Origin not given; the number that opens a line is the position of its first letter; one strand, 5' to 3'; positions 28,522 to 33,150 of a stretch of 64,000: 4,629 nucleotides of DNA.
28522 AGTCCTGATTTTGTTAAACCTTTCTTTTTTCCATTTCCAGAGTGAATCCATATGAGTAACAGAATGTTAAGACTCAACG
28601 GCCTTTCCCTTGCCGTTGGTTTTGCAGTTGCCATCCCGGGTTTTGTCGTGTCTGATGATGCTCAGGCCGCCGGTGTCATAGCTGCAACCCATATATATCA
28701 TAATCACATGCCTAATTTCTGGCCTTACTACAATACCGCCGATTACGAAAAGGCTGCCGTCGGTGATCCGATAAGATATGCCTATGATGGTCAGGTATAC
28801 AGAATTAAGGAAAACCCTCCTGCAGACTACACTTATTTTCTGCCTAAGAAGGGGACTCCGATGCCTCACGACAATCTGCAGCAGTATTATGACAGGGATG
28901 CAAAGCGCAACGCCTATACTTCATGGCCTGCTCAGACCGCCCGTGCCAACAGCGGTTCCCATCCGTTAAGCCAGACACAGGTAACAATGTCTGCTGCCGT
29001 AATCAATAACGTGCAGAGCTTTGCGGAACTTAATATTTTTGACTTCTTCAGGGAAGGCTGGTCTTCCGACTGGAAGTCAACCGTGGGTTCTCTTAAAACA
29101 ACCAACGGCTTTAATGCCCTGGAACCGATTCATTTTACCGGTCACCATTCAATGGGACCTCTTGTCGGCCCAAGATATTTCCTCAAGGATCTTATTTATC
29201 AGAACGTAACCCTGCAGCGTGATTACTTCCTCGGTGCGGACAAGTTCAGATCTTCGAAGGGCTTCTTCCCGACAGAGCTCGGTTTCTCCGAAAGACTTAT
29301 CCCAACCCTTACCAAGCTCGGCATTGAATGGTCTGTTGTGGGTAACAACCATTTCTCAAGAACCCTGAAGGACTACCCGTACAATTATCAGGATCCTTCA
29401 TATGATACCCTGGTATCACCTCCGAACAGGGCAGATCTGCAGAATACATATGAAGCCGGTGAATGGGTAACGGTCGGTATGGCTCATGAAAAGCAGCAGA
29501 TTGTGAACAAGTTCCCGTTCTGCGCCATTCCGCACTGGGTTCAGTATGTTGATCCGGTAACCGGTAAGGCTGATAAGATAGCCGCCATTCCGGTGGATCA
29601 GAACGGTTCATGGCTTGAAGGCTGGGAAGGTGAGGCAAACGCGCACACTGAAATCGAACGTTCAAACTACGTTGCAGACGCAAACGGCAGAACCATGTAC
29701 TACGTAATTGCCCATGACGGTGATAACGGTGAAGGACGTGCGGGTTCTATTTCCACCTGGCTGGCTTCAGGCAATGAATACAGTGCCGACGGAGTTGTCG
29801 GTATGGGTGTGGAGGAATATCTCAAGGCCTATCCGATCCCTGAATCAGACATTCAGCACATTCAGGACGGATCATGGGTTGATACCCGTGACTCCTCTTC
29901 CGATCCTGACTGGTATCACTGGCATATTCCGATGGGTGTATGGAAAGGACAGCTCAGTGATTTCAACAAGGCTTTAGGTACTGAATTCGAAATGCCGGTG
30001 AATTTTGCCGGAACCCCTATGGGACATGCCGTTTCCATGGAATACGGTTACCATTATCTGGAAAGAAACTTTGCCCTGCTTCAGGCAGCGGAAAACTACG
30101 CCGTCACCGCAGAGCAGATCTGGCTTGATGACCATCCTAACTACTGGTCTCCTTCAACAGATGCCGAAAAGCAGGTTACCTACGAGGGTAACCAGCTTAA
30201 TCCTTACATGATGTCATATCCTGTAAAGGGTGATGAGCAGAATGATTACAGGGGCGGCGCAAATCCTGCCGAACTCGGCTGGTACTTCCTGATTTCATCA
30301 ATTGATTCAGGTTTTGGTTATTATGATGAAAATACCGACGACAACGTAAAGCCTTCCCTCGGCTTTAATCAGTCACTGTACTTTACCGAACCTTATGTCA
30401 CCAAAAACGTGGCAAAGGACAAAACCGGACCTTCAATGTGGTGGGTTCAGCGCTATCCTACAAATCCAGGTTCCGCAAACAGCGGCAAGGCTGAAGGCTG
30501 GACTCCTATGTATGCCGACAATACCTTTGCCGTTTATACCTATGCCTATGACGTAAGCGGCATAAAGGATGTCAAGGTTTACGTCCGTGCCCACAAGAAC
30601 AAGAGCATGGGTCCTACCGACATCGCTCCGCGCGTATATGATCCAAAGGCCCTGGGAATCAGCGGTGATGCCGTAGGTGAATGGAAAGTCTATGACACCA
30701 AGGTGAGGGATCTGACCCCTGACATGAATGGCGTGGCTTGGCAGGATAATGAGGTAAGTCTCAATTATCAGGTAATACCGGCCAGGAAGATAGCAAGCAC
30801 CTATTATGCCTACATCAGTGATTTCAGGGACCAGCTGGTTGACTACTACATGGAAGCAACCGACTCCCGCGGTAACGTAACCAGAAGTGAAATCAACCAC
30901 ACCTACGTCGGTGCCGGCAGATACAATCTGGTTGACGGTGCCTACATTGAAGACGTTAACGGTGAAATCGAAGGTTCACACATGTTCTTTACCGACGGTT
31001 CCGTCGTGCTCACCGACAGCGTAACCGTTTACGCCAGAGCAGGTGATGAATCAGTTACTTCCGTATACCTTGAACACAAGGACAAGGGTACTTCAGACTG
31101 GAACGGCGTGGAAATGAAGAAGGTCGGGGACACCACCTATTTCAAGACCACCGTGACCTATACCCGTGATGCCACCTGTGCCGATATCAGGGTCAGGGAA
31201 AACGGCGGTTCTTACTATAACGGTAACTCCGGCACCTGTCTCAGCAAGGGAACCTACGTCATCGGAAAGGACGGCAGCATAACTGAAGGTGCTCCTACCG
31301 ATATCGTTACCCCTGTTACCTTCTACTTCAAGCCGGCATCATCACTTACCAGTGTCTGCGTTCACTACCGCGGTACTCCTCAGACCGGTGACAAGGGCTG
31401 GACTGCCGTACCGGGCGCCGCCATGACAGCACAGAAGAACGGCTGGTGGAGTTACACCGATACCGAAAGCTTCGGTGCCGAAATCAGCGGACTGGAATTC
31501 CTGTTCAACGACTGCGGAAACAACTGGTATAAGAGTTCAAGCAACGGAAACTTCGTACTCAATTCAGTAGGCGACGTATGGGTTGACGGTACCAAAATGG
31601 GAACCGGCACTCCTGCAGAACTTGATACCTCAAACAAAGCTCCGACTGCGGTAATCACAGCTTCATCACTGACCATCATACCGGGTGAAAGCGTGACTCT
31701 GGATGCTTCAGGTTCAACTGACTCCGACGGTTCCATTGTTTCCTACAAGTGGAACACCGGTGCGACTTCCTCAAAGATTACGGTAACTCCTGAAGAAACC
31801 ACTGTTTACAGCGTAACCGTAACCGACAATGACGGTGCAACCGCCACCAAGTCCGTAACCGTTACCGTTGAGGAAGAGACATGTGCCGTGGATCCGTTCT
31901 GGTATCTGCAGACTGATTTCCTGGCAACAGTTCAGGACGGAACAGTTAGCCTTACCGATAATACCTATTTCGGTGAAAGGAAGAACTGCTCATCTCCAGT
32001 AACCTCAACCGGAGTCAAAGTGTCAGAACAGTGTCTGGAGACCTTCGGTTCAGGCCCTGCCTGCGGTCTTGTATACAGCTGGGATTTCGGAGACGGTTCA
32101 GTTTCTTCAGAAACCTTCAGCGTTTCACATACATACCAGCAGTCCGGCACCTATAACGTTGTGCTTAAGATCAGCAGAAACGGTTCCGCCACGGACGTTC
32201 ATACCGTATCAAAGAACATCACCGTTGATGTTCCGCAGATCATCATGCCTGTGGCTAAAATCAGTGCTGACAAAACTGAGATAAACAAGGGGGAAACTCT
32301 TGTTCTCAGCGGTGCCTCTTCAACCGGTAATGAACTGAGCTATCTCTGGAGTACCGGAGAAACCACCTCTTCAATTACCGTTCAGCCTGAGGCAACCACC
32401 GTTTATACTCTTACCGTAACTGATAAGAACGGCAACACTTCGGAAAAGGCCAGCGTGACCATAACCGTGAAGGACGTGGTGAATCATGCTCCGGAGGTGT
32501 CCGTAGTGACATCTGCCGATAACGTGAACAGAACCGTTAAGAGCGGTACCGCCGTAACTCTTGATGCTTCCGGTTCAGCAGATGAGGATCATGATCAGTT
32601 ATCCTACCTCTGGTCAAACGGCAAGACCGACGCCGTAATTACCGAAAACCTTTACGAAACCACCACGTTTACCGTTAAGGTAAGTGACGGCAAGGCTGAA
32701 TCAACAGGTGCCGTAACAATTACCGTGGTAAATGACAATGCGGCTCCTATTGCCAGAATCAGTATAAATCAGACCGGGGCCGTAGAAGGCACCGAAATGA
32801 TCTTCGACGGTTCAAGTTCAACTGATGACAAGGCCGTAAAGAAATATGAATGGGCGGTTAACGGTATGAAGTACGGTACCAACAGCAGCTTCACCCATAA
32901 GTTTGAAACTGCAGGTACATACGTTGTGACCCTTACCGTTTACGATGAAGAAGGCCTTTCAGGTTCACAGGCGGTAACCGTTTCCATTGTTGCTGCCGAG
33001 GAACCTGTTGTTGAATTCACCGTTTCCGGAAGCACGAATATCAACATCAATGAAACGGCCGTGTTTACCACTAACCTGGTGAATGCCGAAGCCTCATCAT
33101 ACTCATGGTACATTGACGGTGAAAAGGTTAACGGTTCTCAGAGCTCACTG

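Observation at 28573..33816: A 1747-aa secreted GH57/GH119-like enzyme with six PKD repeats and a sorting tail: candidate cell-surface starch-processing machine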

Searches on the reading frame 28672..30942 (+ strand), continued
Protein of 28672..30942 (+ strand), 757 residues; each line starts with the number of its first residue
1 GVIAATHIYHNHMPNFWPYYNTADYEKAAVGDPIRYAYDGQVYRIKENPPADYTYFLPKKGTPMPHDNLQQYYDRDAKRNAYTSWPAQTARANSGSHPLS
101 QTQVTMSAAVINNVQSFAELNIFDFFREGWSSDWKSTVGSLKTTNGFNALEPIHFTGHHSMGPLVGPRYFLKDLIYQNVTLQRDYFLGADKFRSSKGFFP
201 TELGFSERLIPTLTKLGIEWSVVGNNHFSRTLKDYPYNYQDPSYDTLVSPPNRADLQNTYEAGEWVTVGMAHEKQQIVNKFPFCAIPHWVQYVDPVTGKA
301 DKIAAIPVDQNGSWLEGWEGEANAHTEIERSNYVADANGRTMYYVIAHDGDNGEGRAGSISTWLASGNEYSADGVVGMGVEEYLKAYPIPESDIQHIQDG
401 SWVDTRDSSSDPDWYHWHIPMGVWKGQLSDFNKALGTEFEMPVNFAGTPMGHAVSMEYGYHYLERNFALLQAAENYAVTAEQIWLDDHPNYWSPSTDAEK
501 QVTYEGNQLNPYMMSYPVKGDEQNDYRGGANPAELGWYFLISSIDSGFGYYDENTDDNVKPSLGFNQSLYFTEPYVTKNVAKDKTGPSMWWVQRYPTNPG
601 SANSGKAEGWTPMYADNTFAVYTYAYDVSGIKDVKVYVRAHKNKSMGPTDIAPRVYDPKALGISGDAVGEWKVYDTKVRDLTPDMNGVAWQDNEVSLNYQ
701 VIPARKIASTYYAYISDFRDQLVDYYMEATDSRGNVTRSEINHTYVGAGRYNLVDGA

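Call 72: fold_search(model_id=the predicted structure, library=pdb)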
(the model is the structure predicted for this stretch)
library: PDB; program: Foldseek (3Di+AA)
matches with E <= 10: 1651; with E <= 0.001: 41
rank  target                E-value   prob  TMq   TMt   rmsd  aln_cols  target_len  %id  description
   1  7e1y_A                6.9e-15  1.00  0.38  0.51  17.0       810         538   10  Staphylothermus marinus amylopullulanase -SmApu (released 2022-02-09)
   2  4cmr_B                3.5e-09  1.00  0.37  0.46   9.2       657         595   11  The crystal structure of novel exo-type maltose-forming amylase(Py04_0872) from Pyrococcus sp. ST04 (released 2014-10-22)
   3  4cmr_A                1.3e-08  1.00  0.38  0.47   9.2       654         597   11  The crystal structure of novel exo-type maltose-forming amylase(Py04_0872) from Pyrococcus sp. ST04 (released 2014-10-22)
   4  1k1w                  1.6e-08  1.00  0.31  0.36  20.0       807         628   10  Crystal structure of 4-alpha-glucanotransferase from thermococcus litoralis (released 2003-06-17)
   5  1k1x_A                1.8e-08  1.00  0.31  0.36  20.2       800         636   11  Crystal structure of 4-alpha-glucanotransferase from thermococcus litoralis (released 2003-06-17)
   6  1ufa                  8.3e-08  1.00  0.31  0.44  13.9       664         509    9  Crystal structure of TT1467 from Thermus thermophilus HB8 (released 2003-11-28)
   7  1k1x_B                1.2e-07  1.00  0.31  0.35  19.9       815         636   10  Crystal structure of 4-alpha-glucanotransferase from thermococcus litoralis (released 2003-06-17)
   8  3p0b                  2.3e-07  1.00  0.34  0.48  10.5       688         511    8  Thermus thermophilus family GH57 branching enzyme: crystal structure, mechanism of action and products formed (released 2010-10-20)
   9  3n8t                  1.5e-06  1.00  0.32  0.42  15.5       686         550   10  Native structure of TK1436, a GH57 branching enzyme from hyperthermophilic archaeon Thermococcus kodakaraensis (released 2010-10-27)
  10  5wu7_A                2.2e-06  1.00  0.28  0.38  17.2       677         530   10  Crystal structure of GH57-type branching enzyme from hyperthermophilic archaeon Pyrococcus horikoshii (released 2017-03-08)
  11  9kyq_B                3.4e-06  1.00  0.30  0.45  14.8       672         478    8  GH57 family amylopullulanase from Aquifex aeolicus wild type co-crystallize with gama-cyclodextrin (released 2025-06-04)
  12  2b5d                  3.6e-06  1.00  0.23  0.32  19.9       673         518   10  Crystal structure of the novel alpha-amylase AmyC from Thermotoga maritima (released 2006-03-07)
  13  9iht_A                4.6e-06  1.00  0.24  0.36  18.5       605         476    9  Crystal structure of GH57 family amylopullulanase from Aquifex aeolicus in complex with acarbose (released 2025-06-04)
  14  6rrw                  4.8e-06  1.00  0.33  0.25  18.7       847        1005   10  GOLGI ALPHA-MANNOSIDASE II in complex with (2R,3R,4R,5S)-1-(5-{[4-(3,4-Dihydro-2H-1,5-benzodioxepin-7-yl)benzyl]oxy}pent (released 2020-07-08)
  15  6rrh                  5.1e-06  1.00  0.32  0.26  19.1       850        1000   10  GOLGI ALPHA-MANNOSIDASE II (released 2020-07-08)
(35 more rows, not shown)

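Call 81: search_protein_families(library=pfam, proteins=[P0132, P0135, P0141, P0151, P0166, P0170, P0190, P0196, P0227, P0229], max_evalue=0.01)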
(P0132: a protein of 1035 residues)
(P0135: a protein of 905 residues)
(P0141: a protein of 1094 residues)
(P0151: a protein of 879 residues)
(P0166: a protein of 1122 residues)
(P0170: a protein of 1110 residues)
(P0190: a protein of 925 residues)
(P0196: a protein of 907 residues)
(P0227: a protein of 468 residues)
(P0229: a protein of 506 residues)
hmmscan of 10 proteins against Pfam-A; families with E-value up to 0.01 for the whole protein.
P0132 (1035 aa): 3 families
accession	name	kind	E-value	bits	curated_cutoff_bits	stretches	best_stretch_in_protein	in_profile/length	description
PF16760.10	CBM53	-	9.4e-15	55.1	27.6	1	687-745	1-57/57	Starch/carbohydrate-binding module (family 53)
PF03065.20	Glyco_hydro_57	-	3.6e-07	30.2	21.2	1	143-218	99-174/291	Glycosyl hydrolase family 57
PF03423.18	CBM_25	-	0.0071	17.1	27.3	0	684-765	3-82/106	Carbohydrate binding domain (family 25)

P0135 (905 aa): 2 families
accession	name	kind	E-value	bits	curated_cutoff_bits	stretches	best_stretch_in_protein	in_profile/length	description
PF23166.1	Ig_N_CWD1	-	5e-11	43.3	27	1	692-775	36-120/121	Alpha-glucan water dikinase 1 Ig-like N-terminal domain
PF03065.20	Glyco_hydro_57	-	1.9e-06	27.8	21.2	1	146-218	103-174/291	Glycosyl hydrolase family 57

P0141 (1094 aa): 5 families
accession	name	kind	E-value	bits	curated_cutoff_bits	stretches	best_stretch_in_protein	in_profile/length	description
PF16738.10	CBM26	-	8e-16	58.4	28.1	1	912-978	3-69/70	Starch-binding module 26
PF23166.1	Ig_N_CWD1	-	9.3e-13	48.9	27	1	689-794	18-121/121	Alpha-glucan water dikinase 1 Ig-like N-terminal domain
PF03065.20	Glyco_hydro_57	-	1e-12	48.5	21.2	1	95-361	58-260/291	Glycosyl hydrolase family 57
PF18962.6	Por_Secre_tail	-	1.4e-05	25.7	27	1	1019-1090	1-72/75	Secretion system C-terminal sorting domain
PF03423.18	CBM_25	-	0.0089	16.8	27.3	1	767-795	56-84/106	Carbohydrate binding domain (family 25)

P0151 (879 aa): 1 family
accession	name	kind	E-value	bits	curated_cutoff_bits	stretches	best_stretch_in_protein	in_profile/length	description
PF03065.20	Glyco_hydro_57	-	9.4e-07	28.9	21.2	1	156-232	101-175/291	Glycosyl hydrolase family 57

P0166 (1122 aa): 1 family
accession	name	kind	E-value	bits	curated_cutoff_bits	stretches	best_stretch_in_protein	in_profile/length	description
PF03065.20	Glyco_hydro_57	-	1.6e-08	34.7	21.2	1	123-247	68-173/291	Glycosyl hydrolase family 57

P0170 (1110 aa): 3 families
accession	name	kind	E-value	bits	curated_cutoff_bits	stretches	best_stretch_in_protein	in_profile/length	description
PF03065.20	Glyco_hydro_57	-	7.1e-10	39.1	21.2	1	130-256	71-174/291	Glycosyl hydrolase family 57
PF03423.18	CBM_25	-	1.8e-05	25.5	27.3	1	756-841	2-83/106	Carbohydrate binding domain (family 25)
PF16760.10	CBM53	-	0.00024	21.7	27.6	1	760-820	1-57/57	Starch/carbohydrate-binding module (family 53)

P0190 (925 aa): 1 family
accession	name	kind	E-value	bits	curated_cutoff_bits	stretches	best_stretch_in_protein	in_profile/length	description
PF03065.20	Glyco_hydro_57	-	2.6e-12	47.1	21.2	1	79-230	46-177/291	Glycosyl hydrolase family 57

P0196 (907 aa): 5 families
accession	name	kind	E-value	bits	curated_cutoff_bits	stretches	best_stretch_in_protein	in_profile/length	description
PF13290.12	CHB_HEX_C_1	-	4.5e-17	62.2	22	1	637-705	1-66/67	Chitobiase/beta-hexosaminidase C-terminal domain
PF16738.10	CBM26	-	2.8e-15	56.6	28.1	1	720-791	1-69/70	Starch-binding module 26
PF03065.20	Glyco_hydro_57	-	3.9e-15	56.4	21.2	1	31-210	1-176/291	Glycosyl hydrolase family 57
PF13287.12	Fn3_assoc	-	9.2e-13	48.5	23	1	648-709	1-59/59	Fn3 associated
PF18962.6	Por_Secre_tail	-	8.2e-12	45.7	27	1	831-906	1-75/75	Secretion system C-terminal sorting domain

P0227 (468 aa): 2 families
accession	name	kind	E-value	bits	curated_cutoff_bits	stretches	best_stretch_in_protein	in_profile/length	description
PF03065.20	Glyco_hydro_57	-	2.2e-15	57.2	21.2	1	29-209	2-176/291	Glycosyl hydrolase family 57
PF12979.12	DUF3863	-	0.0096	15.2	27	0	141-191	60-110/349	Domain of Unknown Function with PDB structure (DUF3863)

P0229 (506 aa): 1 family
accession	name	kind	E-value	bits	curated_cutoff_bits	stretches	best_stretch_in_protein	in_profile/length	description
PF03065.20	Glyco_hydro_57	-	1.8e-11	44.3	21.2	1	36-235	4-174/291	Glycosyl hydrolase family 57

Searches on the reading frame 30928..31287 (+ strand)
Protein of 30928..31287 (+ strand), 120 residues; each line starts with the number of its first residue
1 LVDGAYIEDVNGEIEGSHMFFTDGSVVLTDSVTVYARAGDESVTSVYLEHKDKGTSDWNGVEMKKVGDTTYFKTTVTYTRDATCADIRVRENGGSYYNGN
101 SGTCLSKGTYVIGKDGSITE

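Call 38: search_protein_families(library=pfam, proteins=[window:30928-31287:+], max_evalue=1)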
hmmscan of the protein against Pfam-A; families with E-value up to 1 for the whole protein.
window:30928-31287:+ (120 aa): 2 families
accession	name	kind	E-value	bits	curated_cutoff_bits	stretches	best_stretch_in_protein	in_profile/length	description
PF21992.2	DUF6927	-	0.056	13.9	27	0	65-95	26-56/74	Domain of unknown function (DUF6927)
PF16738.10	CBM26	-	0.12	13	28.1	1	49-75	19-47/70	Starch-binding module 26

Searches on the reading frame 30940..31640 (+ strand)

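Call 33: search_protein_families(library=ncbifam, proteins=[window:30940-31640:+], max_evalue=10)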
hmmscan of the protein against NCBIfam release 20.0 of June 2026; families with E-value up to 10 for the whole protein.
window:30940-31640:+ (233 aa): 1 family
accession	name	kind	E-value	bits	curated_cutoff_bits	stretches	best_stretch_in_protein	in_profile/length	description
TIGR00281.1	TIGR00281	equivalog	0.08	12.5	89.2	1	21-73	17-69/186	SMC-Scp complex subunit ScpB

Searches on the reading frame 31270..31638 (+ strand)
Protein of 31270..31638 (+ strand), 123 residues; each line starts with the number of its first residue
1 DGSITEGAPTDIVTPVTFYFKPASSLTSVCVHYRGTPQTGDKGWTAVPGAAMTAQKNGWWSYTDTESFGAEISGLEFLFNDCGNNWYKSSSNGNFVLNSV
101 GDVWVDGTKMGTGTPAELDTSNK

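Call 38: search_protein_families(library=pfam, proteins=[window:31270-31638:+], max_evalue=1)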
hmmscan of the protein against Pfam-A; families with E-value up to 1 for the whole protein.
window:31270-31638:+ (123 aa): 3 families
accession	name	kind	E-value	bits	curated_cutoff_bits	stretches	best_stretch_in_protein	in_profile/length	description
PF03423.18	CBM_25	-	9e-08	32.8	27.3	1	16-107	6-91/106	Carbohydrate binding domain (family 25)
PF16738.10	CBM26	-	5.9e-06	26.8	28.1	1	19-86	2-64/70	Starch-binding module 26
PF22184.2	CBM_56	-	0.12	13.1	27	1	15-35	10-30/75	Carbohydrate binding module family 56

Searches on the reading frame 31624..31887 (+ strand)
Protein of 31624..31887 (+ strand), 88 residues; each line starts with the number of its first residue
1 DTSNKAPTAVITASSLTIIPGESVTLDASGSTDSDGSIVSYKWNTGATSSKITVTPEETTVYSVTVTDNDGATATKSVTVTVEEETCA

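Call 38: search_protein_families(library=pfam, proteins=[window:31624-31887:+], max_evalue=1)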
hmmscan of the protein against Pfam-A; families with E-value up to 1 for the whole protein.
window:31624-31887:+ (88 aa): 15 families
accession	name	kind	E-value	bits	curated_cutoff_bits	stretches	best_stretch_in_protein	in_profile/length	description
PF22352.2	K319L-like_PKD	-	8.8e-13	48.5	27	1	18-82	7-84/84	K319L-like, PKD domain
PF18911.6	PKD_4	-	1.7e-09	38.1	27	1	4-82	1-85/85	PKD domain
PF00801.26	PKD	-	2.1e-07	31.3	23.5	1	10-81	3-79/80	PKD domain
PF17963.7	Big_9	-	1.5e-05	26.2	23.6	1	4-81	1-89/89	Bacterial Ig domain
PF21027.3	Sde0182_C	-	3.1e-05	24.9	27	1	24-83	2-66/83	Cellulose-binding protein Sde0182, C-terminal domain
PF19384.4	DUF5959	-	0.028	14.6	26.5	1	41-84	72-116/134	Family of unknown function (DUF5959)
PF14352.11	DUF4402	-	0.048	14.8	25.2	1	21-85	17-82/129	Domain of unknown function (DUF4402)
PF16369.11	GH43_C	-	0.06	14.3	23.4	1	22-82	33-90/100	C-terminal lipocalin-like domain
PF18368.7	Ig_GlcNase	-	0.062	13.9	26.3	0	52-81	72-101/105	Exo-beta-D-glucosaminidase Ig-fold domain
PF02010.21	REJ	-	0.068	12.2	25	1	34-85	361-415/452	REJ domain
PF05345.18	He_PIG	-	0.082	13.8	24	0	14-82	9-95/96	Putative Ig domain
PF20264.4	DUF4784_N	-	0.091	13.5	24.2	1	9-44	7-42/107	DUF4784 N-terminal Ig-like domain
PF18962.6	Por_Secre_tail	-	0.1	13.3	27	1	32-77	27-73/75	Secretion system C-terminal sorting domain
PF06832.18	BiPBP_C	-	0.17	12.3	26.8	1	45-78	57-88/90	Penicillin-Binding Protein C-terminus Family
PF06280.18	fn3_5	-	0.39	11.9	27.6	0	3-74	20-86/112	Fn3-like domain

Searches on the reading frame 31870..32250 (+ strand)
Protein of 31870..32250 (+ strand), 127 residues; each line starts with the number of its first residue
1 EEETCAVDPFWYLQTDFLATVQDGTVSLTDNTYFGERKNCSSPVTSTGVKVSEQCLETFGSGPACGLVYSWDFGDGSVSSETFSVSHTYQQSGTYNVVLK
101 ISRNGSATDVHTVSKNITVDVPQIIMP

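Call 38: search_protein_families(library=pfam, proteins=[window:31870-32250:+], max_evalue=1)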
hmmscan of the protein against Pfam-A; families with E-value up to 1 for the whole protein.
window:31870-32250:+ (127 aa): 2 families
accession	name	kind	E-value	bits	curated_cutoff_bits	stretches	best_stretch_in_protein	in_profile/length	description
PF18911.6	PKD_4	-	1e-11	45.2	27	1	67-114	35-80/85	PKD domain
PF00801.26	PKD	-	1.8e-09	37.9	23.5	1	67-111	30-75/80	PKD domain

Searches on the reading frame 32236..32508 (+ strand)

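Call 38: search_protein_families(library=pfam, proteins=[window:32236-32508:+], max_evalue=1)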
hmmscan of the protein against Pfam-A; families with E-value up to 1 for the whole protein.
window:32236-32508:+ (91 aa): 7 families
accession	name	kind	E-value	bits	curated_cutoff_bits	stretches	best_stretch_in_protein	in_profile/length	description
PF18911.6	PKD_4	-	2.9e-05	24.5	27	1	5-78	4-85/85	PKD domain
PF22352.2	K319L-like_PKD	-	3.1e-05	24.3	27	1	15-78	6-84/84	K319L-like, PKD domain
PF00801.26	PKD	-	4e-05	24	23.5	1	8-78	3-80/80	PKD domain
PF23585.1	DUF7137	-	0.0013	18.8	27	1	18-72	52-105/137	Domain of unknown function (DUF7137)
PF17936.7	Big_6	-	0.013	16.1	27.6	1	45-76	50-81/83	Bacterial Ig domain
PF17963.7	Big_9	-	0.022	16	23.6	1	5-77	4-89/89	Bacterial Ig domain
PF06832.18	BiPBP_C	-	0.06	13.7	26.8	1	39-70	56-87/90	Penicillin-Binding Protein C-terminus Family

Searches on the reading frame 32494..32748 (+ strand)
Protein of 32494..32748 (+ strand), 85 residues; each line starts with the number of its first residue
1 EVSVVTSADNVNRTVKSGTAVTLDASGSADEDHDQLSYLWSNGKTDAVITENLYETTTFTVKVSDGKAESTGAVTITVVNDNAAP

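Call 38: search_protein_families(library=pfam, proteins=[window:32494-32748:+], max_evalue=1)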
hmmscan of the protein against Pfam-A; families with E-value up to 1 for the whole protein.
window:32494-32748:+ (85 aa): 8 families
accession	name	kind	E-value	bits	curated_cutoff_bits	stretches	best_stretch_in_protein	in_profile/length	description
PF22352.2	K319L-like_PKD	-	2e-08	34.6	27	2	12-49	4-44/84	K319L-like, PKD domain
PF21027.3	Sde0182_C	-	2.6e-05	25.1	27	1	21-81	2-52/83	Cellulose-binding protein Sde0182, C-terminal domain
PF18911.6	PKD_4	-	0.00018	21.9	27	1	11-43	10-42/85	PKD domain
PF17963.7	Big_9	-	0.0011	20.3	23.6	1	6-77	6-89/89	Bacterial Ig domain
PF02010.21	REJ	-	0.012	14.6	25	1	13-42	94-128/452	REJ domain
PF00047.31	ig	-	0.055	14.2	21.8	1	14-69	4-61/81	Immunoglobulin domain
PF07686.23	V-set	-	0.12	13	26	1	13-70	6-71/109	Immunoglobulin V-set domain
PF05345.18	He_PIG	-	0.14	13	24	0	55-78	71-95/96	Putative Ig domain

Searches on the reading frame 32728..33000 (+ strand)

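Call 38: search_protein_families(library=pfam, proteins=[window:32728-33000:+], max_evalue=1)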
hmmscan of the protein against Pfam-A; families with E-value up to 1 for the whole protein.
window:32728-33000:+ (91 aa): 10 families
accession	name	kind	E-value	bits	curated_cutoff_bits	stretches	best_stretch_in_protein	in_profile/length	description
PF18911.6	PKD_4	-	1.5e-14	54.2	27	1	4-85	1-83/85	PKD domain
PF00801.26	PKD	-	1.9e-08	34.6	23.5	1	11-83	4-77/80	PKD domain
PF22352.2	K319L-like_PKD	-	2.6e-06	27.8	27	1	21-86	11-83/84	K319L-like, PKD domain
PF16820.11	PKD_3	-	1.7e-05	25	26.3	1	32-71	29-66/68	PKD-like domain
PF18981.6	InlK_D3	-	0.00028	21.3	25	1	53-87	38-75/75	Internalin K domain (D3/D4)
PF17963.7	Big_9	-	0.0013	20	23.6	1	4-85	1-88/89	Bacterial Ig domain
PF05345.18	He_PIG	-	0.0069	17.3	24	1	61-87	69-95/96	Putative Ig domain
PF14717.12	DUF4465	-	0.012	16.5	25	1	36-79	70-113/176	Domain of unknown function (DUF4465)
PF06832.18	BiPBP_C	-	0.048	14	26.8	1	36-79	44-86/90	Penicillin-Binding Protein C-terminus Family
PF17957.7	Big_7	-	0.071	14.2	24.1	1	32-68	27-69/70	Bacterial Ig domain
